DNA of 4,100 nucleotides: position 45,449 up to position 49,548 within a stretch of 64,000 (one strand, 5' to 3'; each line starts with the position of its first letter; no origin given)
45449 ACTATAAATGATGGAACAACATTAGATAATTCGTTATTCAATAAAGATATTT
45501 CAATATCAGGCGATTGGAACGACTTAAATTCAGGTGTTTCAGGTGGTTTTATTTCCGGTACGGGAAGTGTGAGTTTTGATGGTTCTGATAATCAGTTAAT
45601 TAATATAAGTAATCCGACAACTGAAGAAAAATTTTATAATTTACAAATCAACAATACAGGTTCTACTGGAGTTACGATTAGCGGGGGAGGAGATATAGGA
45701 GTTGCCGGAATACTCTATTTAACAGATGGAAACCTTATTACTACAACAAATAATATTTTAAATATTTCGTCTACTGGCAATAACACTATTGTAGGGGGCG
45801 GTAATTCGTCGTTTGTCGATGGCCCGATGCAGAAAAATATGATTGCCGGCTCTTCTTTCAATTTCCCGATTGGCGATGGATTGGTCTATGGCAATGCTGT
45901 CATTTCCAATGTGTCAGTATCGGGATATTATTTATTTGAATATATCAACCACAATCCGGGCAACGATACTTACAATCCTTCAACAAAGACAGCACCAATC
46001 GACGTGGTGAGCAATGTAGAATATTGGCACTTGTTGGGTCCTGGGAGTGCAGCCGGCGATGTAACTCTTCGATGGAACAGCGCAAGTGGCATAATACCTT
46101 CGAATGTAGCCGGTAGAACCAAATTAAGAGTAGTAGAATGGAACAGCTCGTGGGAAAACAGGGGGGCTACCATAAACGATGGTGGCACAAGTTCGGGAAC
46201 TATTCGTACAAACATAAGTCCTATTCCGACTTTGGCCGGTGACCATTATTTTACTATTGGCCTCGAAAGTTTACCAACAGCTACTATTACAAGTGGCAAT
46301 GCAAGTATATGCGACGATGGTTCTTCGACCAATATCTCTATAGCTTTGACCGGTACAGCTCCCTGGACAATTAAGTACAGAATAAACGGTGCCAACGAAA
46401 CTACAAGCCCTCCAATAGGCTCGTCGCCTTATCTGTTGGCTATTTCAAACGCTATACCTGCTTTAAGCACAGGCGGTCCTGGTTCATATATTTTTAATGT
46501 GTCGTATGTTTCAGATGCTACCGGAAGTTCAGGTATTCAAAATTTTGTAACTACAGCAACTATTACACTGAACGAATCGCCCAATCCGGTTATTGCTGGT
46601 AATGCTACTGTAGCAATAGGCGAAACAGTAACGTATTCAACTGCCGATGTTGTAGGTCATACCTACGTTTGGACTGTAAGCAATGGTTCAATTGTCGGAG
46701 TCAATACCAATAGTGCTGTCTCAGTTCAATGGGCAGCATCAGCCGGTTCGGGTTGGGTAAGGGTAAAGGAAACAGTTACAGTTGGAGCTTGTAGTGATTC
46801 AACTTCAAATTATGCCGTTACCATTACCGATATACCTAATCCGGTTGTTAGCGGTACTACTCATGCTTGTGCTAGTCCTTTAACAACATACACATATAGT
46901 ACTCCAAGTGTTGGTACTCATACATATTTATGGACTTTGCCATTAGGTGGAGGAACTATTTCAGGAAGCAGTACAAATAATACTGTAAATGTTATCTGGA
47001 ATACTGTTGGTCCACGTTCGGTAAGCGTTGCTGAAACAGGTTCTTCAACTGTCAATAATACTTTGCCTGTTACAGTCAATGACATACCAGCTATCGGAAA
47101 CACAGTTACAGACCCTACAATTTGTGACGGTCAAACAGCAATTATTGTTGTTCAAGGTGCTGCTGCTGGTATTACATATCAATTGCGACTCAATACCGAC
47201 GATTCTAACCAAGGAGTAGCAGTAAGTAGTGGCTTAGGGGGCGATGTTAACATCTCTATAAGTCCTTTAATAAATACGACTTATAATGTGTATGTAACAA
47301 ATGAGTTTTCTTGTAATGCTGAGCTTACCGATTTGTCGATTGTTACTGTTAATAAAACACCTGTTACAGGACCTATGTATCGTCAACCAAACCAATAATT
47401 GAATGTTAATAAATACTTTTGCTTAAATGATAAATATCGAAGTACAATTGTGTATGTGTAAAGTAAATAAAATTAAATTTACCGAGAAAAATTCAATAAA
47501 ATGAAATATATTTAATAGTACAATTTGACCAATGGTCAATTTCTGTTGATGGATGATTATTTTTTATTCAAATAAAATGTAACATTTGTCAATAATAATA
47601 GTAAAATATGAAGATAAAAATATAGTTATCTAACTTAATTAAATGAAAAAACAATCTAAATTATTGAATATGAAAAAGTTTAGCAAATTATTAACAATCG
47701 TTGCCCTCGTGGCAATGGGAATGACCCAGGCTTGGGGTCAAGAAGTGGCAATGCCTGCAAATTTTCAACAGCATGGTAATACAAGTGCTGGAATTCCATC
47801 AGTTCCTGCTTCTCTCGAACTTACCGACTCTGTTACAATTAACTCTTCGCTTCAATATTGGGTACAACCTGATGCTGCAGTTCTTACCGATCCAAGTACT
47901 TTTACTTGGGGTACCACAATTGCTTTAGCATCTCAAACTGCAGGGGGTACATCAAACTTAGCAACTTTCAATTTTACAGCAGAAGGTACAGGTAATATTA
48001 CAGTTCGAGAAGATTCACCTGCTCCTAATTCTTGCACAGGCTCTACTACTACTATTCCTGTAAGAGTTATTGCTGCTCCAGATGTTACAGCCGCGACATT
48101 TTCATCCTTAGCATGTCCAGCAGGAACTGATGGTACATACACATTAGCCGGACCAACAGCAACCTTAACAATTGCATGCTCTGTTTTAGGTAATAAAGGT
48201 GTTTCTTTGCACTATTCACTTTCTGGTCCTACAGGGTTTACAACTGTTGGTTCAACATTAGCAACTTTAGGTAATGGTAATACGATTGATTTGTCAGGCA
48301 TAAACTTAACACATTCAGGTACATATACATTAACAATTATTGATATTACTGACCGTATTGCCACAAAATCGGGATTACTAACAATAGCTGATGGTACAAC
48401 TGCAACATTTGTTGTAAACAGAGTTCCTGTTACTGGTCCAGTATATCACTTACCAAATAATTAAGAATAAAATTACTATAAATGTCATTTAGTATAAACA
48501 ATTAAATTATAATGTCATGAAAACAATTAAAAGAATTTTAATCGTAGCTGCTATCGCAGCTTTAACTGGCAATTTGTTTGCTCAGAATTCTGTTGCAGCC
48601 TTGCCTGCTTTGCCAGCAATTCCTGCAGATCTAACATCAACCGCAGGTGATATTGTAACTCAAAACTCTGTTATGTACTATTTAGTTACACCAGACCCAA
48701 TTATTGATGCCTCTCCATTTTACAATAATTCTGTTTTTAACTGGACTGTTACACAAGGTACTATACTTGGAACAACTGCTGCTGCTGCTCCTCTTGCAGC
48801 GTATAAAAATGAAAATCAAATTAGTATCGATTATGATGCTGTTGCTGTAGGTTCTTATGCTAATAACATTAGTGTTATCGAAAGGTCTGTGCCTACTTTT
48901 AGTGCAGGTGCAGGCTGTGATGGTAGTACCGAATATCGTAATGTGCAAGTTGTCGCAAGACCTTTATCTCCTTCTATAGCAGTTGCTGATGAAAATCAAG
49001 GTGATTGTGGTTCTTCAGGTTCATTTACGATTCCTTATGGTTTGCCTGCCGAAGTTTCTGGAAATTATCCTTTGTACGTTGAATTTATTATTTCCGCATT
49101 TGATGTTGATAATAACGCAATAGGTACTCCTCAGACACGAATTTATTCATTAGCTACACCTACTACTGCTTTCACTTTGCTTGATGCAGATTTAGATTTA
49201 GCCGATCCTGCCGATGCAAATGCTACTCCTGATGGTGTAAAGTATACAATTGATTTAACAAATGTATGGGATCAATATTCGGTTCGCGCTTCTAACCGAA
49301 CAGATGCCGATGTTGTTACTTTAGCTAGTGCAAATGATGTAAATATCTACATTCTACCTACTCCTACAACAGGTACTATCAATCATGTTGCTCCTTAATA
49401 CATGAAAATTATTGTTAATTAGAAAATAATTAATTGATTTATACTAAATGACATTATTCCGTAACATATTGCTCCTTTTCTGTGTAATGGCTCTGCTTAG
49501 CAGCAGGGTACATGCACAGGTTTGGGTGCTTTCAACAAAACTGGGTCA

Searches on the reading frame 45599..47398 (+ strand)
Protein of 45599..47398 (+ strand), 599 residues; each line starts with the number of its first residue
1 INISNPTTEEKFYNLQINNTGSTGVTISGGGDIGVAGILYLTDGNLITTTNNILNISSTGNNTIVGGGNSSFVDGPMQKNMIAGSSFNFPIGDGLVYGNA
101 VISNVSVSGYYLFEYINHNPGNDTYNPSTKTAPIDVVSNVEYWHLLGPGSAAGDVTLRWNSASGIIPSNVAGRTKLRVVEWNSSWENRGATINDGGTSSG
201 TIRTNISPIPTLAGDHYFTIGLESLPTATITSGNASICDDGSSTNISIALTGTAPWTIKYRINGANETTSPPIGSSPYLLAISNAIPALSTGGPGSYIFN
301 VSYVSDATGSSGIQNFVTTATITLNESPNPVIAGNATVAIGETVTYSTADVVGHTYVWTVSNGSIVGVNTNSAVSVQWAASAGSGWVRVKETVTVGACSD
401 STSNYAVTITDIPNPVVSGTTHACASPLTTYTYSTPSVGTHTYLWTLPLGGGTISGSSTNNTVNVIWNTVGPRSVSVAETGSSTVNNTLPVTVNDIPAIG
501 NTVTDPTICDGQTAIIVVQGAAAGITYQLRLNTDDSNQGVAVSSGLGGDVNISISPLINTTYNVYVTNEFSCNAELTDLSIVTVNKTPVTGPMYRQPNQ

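Call 6: search_protein_families(library=pfam, proteins=[window:45599-47398:+], max_evalue=0.1)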
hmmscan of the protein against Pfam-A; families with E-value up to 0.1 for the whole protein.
window:45599-47398:+ (599 aa): 3 families
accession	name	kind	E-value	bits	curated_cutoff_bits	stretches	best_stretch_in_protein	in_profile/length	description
PF19408.5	PKD_6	-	6.1e-07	30.1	25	2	416-481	7-70/82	PKD-like domain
PF24312.1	Ig-like_POM152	-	0.00091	20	27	1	240-297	19-69/89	Nucleoporin POM152, Ig-like domain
PF23664.1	Ig_Pom152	-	0.0015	19.3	27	1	225-308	4-86/106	Nucleoporin pom152-like, immunoglobulin-like domain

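Call 7: search_protein_families(library=ncbifam, proteins=[window:45599-47398:+], max_evalue=0.1)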
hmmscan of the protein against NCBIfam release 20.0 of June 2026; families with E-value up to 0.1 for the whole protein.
window:45599-47398:+ (599 aa): 0 families

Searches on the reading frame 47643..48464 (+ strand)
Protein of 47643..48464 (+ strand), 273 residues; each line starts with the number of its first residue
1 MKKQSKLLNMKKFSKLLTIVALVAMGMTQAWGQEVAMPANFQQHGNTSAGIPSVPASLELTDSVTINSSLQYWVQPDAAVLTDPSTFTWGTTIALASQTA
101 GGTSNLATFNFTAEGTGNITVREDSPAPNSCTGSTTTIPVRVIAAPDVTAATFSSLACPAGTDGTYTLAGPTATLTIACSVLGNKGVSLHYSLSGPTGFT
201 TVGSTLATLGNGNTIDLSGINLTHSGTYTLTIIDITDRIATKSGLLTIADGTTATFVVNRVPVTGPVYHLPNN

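Call 6: search_protein_families(library=pfam, proteins=[window:47643-48464:+], max_evalue=0.1)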
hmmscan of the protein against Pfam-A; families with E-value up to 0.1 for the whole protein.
window:47643-48464:+ (273 aa): 2 families
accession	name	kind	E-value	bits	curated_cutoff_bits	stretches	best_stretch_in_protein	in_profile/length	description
PF14343.11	PrcB_C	-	0.06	14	24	0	114-144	24-54/56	PrcB C-terminal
PF13927.12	Ig_3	-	0.069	14.1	30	0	172-231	16-75/78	Immunoglobulin domain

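Call 7: search_protein_families(library=ncbifam, proteins=[window:47643-48464:+], max_evalue=0.1)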
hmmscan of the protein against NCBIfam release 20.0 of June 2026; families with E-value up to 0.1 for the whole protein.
window:47643-48464:+ (273 aa): 0 families

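Call 8: find_homologous_proteins(query=window:47643-48464:+, max_evalue=0.001)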
Query window:47643-48464:+ (273 aa): 30 proteins with E <= 0.001 among 2849 candidates.
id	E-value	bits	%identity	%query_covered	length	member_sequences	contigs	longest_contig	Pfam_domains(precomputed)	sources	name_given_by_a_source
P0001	7.4e-170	581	100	100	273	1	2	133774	-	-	-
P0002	4.8e-87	310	61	100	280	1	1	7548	-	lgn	-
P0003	2.0e-65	239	51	99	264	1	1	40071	-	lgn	-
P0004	1.0e-62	230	50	97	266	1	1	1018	-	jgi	jgi:hypothetical protein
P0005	5.1e-62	228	56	86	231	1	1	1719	-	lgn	-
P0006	2.3e-54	203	47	97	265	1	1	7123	-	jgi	jgi:hypothetical protein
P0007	2.0e-51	193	46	96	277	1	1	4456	-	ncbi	-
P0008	1.1e-49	187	46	96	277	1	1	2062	-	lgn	-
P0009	4.8e-49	185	47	96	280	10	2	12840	-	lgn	-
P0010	3.1e-48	183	43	100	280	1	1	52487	-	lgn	-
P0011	4.1e-48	182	45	97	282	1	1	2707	-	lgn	-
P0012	9.1e-48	181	45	98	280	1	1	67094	-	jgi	jgi:hypothetical protein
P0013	1.3e-47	181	43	100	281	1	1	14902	-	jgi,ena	jgi:hypothetical protein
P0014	9.3e-47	178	47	96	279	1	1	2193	-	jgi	jgi:hypothetical protein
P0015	2.1e-46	177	45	99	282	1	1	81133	-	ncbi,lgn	-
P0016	1.4e-45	174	42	96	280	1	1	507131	-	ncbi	ncbi:MAG: hypothetical protein ACP5PZ_00575 [Bacteroidales bacterium]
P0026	6.0e-36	142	46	79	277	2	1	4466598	-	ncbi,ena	-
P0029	2.9e-27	114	34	97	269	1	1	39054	-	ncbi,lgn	-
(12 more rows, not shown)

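Call 11: find_encoding_contigs(protein=P0026, flank=10000, max_places=2)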
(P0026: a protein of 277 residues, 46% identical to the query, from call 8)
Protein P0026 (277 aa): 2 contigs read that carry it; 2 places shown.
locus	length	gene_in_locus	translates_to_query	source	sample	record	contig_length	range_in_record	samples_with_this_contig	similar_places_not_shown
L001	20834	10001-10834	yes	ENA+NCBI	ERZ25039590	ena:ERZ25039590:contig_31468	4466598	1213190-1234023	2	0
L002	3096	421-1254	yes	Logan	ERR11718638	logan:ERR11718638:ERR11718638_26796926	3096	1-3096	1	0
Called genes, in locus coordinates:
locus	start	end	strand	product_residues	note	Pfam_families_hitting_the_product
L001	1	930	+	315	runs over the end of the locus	-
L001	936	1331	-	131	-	PF00072:Response_reg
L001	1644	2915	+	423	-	PF00364:Biotin_lipoyl, PF02817:E3_binding, PF00198:2-oxoacid_dh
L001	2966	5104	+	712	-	PF00676:E1_dh, PF02779:Transket_pyr, PF02780:Transketolase_C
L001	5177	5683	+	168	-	PF00258:Flavodoxin_1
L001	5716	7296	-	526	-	PF00009:GTP_EFTU, PF00025:Arf (faint), PF01926:MMR_HSR1 (weak), PF22042:EF-G_D2, PF03144:GTP_EFTU_D2 (weak), PF16658:RF3_C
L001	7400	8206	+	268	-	PF01590:GAF, PF13185:GAF_2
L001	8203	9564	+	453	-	PF01546:Peptidase_M20, PF07687:M20_dimer (weak)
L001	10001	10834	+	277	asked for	-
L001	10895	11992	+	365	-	-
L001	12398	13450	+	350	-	PF13585:CHU_C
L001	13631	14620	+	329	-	PF11751:PorP_SprF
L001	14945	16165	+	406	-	PF00202:Aminotran_3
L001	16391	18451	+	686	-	PF00989:PAS, PF00989:PAS, PF08447:PAS_3, PF13426:PAS_9, PF00989:PAS, PF13188:PAS_8, PF13426:PAS_9, PF00512:HisKA, +4 more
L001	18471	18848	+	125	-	PF00072:Response_reg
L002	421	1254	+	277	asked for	-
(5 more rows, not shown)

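Call 12: find_encoding_contigs(protein=P0016, flank=10000, max_places=1)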
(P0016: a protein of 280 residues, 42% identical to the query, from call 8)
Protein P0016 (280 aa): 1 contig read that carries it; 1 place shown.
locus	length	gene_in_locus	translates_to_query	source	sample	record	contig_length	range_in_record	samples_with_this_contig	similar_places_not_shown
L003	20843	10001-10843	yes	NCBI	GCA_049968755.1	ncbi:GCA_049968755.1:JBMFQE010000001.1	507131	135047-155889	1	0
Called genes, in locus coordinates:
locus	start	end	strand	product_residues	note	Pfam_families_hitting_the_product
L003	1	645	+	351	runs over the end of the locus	PF00501:AMP-binding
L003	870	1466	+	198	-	PF04542:Sigma70_r2, PF08281:Sigma70_r4_2, PF04545:Sigma70_r4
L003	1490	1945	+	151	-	-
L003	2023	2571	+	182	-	PF13801:Metal_resist (weak)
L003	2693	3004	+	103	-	-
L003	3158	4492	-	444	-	PF13638:PIN_4, PF02562:PhoH, PF13604:AAA_30, PF13245:AAA_19 (faint), PF13401:AAA_22 (weak)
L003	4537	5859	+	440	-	PF08245:Mur_ligase_M, PF27239:FOL3_C (weak), PF02875:Mur_ligase_C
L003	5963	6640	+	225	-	-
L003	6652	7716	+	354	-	PF03702:AnmK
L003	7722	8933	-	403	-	PF13439:Glyco_transf_4, PF13579:Glyco_trans_4_4 (weak), PF00534:Glycos_transf_1, PF13692:Glyco_trans_1_4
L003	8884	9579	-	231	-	PF01694:Rhomboid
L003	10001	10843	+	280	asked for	-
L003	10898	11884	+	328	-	-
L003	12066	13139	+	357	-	PF13585:CHU_C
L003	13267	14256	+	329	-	PF11751:PorP_SprF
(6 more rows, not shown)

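Call 13: find_encoding_contigs(protein=P0012, flank=10000, max_places=1)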
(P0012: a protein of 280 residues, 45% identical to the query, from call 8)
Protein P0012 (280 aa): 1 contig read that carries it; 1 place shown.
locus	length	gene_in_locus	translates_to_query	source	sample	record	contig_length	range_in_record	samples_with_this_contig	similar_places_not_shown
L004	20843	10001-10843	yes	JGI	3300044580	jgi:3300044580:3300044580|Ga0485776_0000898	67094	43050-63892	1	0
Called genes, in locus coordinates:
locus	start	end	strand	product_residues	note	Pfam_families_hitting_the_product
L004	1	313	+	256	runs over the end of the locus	PF04029:2-ph_phosp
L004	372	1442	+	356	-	PF00266:Aminotran_5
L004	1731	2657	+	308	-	PF00389:2-Hacid_dh, PF02826:2-Hacid_dh_C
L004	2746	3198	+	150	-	PF09424:YqeY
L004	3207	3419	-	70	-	-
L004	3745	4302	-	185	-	PF00881:Nitroreductase, PF14512:TM1586_NiRdase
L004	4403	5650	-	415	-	PF00155:Aminotran_1_2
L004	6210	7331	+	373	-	PF02463:SMC_N, PF13175:AAA_15, PF13476:AAA_23, PF13555:AAA_29 (weak), PF13304:AAA_21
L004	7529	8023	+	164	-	PF01475:FUR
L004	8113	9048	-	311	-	PF25087:GMPPB_C (faint), PF00132:Hexapep (weak)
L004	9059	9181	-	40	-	-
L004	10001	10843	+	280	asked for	-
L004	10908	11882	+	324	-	-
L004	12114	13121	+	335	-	PF13585:CHU_C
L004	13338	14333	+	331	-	PF11751:PorP_SprF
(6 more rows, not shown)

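Call 14: find_encoding_contigs(protein=P0029, flank=10000, max_places=1)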
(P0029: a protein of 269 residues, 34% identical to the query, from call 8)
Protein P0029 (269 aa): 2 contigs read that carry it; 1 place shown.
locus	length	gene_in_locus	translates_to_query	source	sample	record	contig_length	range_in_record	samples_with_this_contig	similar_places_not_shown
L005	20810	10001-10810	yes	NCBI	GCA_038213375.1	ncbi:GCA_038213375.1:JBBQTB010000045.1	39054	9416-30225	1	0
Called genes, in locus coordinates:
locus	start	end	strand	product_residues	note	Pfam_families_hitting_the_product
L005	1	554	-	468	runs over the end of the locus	PF01408:GFO_IDH_MocA, PF22725:GFO_IDH_MocA_C3 (faint), PF19051:GFO_IDH_MocA_C2 (faint)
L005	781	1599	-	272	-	PF01738:DLH, PF12146:Hydrolase_4 (faint), PF00326:Peptidase_S9 (faint), PF02230:Abhydrolase_2 (weak)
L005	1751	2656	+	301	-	PF01745:IPT, PF01715:IPPT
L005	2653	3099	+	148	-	PF00293:NUDIX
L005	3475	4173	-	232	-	PF13568:OMP_b-brl_2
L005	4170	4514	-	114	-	-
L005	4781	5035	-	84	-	PF09719:C_GCAxxG_C_C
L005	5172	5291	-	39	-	-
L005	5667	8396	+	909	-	PF01326:PPDK_N, PF00391:PEP-utilizers, PF02896:PEP-utilizers_C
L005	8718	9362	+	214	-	PF00072:Response_reg, PF00196:GerE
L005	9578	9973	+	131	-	PF00072:Response_reg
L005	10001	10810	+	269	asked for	-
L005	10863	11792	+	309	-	-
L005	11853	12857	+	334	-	PF13585:CHU_C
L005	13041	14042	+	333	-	PF11751:PorP_SprF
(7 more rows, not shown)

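Call 15: find_encoding_contigs(protein=P0003, flank=10000, max_places=1)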
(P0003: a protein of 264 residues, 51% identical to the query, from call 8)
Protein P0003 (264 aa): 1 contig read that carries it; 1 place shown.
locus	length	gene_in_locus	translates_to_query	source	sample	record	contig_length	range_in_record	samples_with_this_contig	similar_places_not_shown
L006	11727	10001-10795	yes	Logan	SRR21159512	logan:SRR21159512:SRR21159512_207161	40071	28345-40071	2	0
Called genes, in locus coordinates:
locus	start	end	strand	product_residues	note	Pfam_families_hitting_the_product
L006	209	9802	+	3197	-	PF19408:PKD_6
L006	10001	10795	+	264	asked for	-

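Call 24: predict_structure(alignment_id=A1)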
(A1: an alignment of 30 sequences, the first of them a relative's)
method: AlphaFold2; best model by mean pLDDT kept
length: 273 residues; sequences in the alignment: 30
mean_pLDDT: 88.7   pTM: 0.75
mean pLDDT of the five models: 88.7, 86.7, 85.9, 85.4, 83.6
residues with pLDDT >= 90: 172; 70-90: 75; 50-70: 24; < 50: 2
segments of 3 or more residues with pLDDT < 50: none
pLDDT, mean of each block of 10 residues (from residue 1): 59 87 74 75 77 66 93 89 86 90 90 95 88 92 96 97 95 97 93 98 97 97 98 96 92 97 89 61
secondary structure, 60 per line:
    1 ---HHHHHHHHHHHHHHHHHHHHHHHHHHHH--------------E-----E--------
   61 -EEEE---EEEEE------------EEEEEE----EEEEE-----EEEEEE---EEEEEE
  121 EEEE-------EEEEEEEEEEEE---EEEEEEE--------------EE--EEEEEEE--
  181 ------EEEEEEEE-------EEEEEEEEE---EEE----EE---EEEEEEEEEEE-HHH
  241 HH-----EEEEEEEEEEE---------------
elements in order: H4-31 E62-65 E69-73 E86-91 E96-100 E106-111 E115-124 E132-143 E147-153 E172-178 E187-194 E202-210 E214-216 E226-236 H238-242 E248-258

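Call 27: fold_search(model_id=the predicted structure, library=pdb)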
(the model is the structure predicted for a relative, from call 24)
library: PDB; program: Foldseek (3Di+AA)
matches with E <= 10: 1623; with E <= 0.001: 40
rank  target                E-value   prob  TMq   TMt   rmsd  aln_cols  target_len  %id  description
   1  1epf_A                9.3e-05  0.99  0.22  0.28  11.7       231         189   12  CRYSTAL STRUCTURE OF THE TWO N-TERMINAL IMMUNOGLOBULIN DOMAINS OF THE NEURAL CELL ADHESION MOLECULE (NCAM) (released 2000-10-09)
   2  5ldy_B                1.1e-04  1.00  0.25  0.22  10.7       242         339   14  Structure of Yersinia pseudotuberculosis InvD (released 2017-06-14)
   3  5i99                  1.2e-04  1.00  0.35  0.26   7.2       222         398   13  Crystal structure of mouse CNTN3 Ig5-Fn2 domains (released 2016-08-31)
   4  8s80_F                1.5e-04  1.00  0.23  0.28  15.0       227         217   12  Domains 4 and 5 of Sap S-layer protein from Bacillus anthracis (released 2024-11-20)
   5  6vfw_A                1.5e-04  1.00  0.25  0.19  10.8       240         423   16  Crystal structure of human delta protocadherin 10 EC1-EC4 (released 2020-03-11)
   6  5ldy_A                1.7e-04  1.00  0.24  0.21  12.7       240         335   16  Structure of Yersinia pseudotuberculosis InvD (released 2017-06-14)
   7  4m00_A                1.7e-04  1.00  0.26  0.16  11.0       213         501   21  Crystal structure of the ligand binding region of staphylococcal adhesion SraP (released 2014-06-18)
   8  7z47_G                1.7e-04  1.00  0.24  0.10   9.7       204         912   15  Tail of bacteriophage SU10 (released 2022-08-10)
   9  4uj7                  1.7e-04  1.00  0.25  0.32  19.4       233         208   17  Structure of the S-layer protein SbsC, domains 5-6 (released 2016-04-27)
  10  6fwx_A                1.8e-04  1.00  0.24  0.31  12.3       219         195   11  Chimeric titin Z1Z2-Z1Z2 tandem (Z1212) functionalized with a GRGDS exogenous peptide from fibronectin (released 2019-03-27)
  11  8s80_B                2.1e-04  1.00  0.25  0.31  14.2       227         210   12  Domains 4 and 5 of Sap S-layer protein from Bacillus anthracis (released 2024-11-20)
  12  4aq1_C                2.3e-04  1.00  0.28  0.15  13.7       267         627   11  Structure of the SbsB S-layer protein of Geobacillus stearothermophilus PV72p2 in complex with nanobody KB6 (released 2012-06-13)
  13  5ftx                  2.5e-04  1.00  0.25  0.11  19.0       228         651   15  Structure of surface layer protein SbsC, domains 4-9 (released 2017-02-22)
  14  1ya5_B                2.8e-04  1.00  0.26  0.33  12.0       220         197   11  Crystal structure of the titin domains z1z2 in complex with telethonin (released 2005-12-20)
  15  6vfw_D                3.1e-04  0.97  0.22  0.16  13.2       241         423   15  Crystal structure of human delta protocadherin 10 EC1-EC4 (released 2020-03-11)
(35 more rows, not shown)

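Call 46: search_protein_representatives(alignment_id=A1)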
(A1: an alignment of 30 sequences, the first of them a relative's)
Query: 30 sequences, 280 profile positions. Proteins with E-value up to 0.001 (for the whole library): 854; up to 1e-10: 413; up to 1e-30: 103. The best 150 are listed.
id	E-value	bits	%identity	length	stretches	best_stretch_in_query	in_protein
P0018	5.5e-131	452.4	-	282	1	1-280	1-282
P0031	1.9e-108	378.4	-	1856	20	83-176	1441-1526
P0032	2.3e-97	342.1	-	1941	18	76-176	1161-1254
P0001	1.5e-95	336.1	-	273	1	2-280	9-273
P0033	5.6e-88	311.3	-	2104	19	84-176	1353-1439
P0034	5.7e-86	304.7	-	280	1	1-280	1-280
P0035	1.7e-76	273.6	-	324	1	6-280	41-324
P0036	1.9e-74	266.9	-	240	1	1-232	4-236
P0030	5.4e-72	258.8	-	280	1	4-280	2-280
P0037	1.0e-71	257.9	-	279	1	1-280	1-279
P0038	5.0e-67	242.5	-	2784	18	71-176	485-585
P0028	6.1e-67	242.3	-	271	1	1-280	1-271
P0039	2.5e-65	237.0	-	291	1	1-280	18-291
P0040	9.6e-65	235.1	-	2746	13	81-178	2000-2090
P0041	3.4e-64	233.3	-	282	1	9-279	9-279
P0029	1.7e-63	230.9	-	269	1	1-280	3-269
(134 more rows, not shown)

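Call 59: search_solved_structures(query=A1, max_evalue=1)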
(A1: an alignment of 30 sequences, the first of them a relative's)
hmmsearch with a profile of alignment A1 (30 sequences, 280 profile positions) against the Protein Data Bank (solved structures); distinct sequences matched with E-value up to 1: 2.
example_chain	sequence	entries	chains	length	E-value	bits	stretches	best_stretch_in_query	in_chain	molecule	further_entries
9l5r_d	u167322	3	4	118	0.43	13.1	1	27-71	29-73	Small nuclear ribonucleoprotein Sm D1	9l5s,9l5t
3b43_A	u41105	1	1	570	0.95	11.9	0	182-236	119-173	Titin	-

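Call 60: search_protein_families(library=padloc, proteins=[window:47643-48464:+], max_evalue=0.01)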
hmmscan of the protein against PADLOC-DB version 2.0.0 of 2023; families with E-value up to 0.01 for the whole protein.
window:47643-48464:+ (273 aa): 0 families

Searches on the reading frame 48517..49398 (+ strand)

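Call 6: search_protein_families(library=pfam, proteins=[window:48517-49398:+], max_evalue=0.1)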
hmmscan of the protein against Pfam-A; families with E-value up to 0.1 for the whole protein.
window:48517-49398:+ (293 aa): 2 families
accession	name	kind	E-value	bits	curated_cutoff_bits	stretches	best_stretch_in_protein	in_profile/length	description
PF03168.19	LEA_2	-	0.025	15.5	25.4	1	95-134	3-43/98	Late embryogenesis abundant protein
PF16145.10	DUF4853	-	0.041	14.4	34.8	1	200-250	40-89/135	Domain of unknown function (DUF4853)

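Call 7: search_protein_families(library=ncbifam, proteins=[window:48517-49398:+], max_evalue=0.1)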
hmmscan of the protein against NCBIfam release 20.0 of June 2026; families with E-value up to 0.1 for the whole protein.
window:48517-49398:+ (293 aa): 0 families

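Call 60: search_protein_families(library=padloc, proteins=[window:48517-49398:+], max_evalue=0.01)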
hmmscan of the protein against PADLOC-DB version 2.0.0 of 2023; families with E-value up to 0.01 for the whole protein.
window:48517-49398:+ (293 aa): 0 families
